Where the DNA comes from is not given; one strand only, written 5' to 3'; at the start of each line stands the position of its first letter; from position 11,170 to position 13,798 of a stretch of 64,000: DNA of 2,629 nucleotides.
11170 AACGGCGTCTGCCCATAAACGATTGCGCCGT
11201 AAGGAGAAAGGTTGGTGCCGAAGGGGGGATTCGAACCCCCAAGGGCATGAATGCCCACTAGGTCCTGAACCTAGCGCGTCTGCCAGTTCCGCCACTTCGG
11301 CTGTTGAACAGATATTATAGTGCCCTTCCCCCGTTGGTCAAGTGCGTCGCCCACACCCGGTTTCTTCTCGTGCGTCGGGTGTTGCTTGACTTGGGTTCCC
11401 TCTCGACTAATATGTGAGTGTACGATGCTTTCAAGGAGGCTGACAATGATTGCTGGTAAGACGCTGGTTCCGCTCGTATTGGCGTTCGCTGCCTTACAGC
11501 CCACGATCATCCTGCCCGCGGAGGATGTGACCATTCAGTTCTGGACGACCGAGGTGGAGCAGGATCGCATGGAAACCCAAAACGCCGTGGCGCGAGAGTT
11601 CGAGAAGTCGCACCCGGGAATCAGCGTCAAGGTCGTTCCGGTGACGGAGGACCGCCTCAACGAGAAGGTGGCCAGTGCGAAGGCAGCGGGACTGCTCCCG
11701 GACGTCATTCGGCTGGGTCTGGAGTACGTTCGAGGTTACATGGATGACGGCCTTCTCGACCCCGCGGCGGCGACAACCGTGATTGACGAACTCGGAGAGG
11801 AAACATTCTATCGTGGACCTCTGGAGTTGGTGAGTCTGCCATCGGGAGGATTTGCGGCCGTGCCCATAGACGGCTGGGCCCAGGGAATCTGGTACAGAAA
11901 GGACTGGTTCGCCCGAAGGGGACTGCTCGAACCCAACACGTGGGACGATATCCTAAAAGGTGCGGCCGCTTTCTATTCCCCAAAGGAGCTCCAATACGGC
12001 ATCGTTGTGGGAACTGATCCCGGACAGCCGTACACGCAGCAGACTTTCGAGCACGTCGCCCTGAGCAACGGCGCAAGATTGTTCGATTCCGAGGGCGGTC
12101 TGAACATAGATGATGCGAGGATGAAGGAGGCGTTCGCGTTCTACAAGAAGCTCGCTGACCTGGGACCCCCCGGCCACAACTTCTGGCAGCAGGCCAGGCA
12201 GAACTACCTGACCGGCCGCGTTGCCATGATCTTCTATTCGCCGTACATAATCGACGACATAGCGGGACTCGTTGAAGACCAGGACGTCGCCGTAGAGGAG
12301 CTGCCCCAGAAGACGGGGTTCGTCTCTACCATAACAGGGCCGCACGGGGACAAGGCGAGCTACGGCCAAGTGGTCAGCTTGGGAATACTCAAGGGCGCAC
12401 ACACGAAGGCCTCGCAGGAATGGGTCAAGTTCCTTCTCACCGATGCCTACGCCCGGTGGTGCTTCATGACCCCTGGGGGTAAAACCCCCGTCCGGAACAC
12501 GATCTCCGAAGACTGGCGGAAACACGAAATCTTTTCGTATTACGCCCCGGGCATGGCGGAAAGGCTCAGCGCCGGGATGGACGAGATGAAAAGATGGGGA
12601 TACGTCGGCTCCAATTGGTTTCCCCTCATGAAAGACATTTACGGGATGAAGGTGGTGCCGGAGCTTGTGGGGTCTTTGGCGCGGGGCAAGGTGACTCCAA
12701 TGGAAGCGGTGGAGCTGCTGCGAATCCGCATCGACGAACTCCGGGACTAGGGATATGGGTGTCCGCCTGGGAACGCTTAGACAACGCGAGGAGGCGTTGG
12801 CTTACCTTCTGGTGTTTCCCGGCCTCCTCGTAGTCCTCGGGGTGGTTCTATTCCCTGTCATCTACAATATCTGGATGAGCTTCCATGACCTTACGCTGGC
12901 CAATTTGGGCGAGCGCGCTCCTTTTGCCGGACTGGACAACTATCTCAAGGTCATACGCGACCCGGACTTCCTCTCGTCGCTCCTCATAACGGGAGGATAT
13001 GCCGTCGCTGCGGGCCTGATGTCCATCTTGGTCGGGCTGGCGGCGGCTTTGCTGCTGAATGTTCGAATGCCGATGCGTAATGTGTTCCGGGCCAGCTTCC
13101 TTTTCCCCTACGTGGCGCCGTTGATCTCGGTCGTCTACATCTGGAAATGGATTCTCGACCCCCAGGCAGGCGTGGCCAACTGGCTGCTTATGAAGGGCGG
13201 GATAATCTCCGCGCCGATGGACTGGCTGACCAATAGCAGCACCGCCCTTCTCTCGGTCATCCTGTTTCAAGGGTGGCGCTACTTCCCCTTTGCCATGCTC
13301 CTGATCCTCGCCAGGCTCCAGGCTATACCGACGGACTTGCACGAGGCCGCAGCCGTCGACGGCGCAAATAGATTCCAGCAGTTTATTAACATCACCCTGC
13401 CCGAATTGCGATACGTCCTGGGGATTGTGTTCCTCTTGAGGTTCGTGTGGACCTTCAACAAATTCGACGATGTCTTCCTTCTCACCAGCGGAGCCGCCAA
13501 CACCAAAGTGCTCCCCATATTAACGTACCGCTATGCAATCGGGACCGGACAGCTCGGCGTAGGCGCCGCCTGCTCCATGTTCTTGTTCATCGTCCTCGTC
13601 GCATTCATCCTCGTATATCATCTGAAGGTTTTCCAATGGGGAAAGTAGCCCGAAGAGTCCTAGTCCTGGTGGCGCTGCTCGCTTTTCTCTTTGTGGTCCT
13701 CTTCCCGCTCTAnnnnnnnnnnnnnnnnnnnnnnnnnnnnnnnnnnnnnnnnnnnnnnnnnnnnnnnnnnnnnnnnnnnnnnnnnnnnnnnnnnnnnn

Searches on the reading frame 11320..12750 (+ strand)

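Call 37: search_protein_families(library=pfam, proteins=[window:11320-12750:+])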
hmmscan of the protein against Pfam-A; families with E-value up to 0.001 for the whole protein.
window:11320-12750:+ (476 aa): 2 families
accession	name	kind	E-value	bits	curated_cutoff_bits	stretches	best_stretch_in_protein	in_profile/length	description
PF01547.30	SBP_bac_1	-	5.4e-31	109.2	26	1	87-378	10-306/307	Bacterial extracellular solute-binding protein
PF13416.11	SBP_bac_8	-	4.6e-19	69.7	27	1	90-395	2-265/279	Bacterial extracellular solute-binding protein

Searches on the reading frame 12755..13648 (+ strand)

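Call 37: search_protein_families(library=pfam, proteins=[window:12755-13648:+])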
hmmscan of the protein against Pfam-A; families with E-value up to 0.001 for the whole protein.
window:12755-13648:+ (297 aa): 1 family
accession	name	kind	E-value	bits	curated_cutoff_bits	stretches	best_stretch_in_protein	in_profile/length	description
PF00528.27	BPD_transp_1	-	1.4e-13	51.4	26.4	1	91-289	2-177/184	Binding-protein-dependent transport system inner membrane component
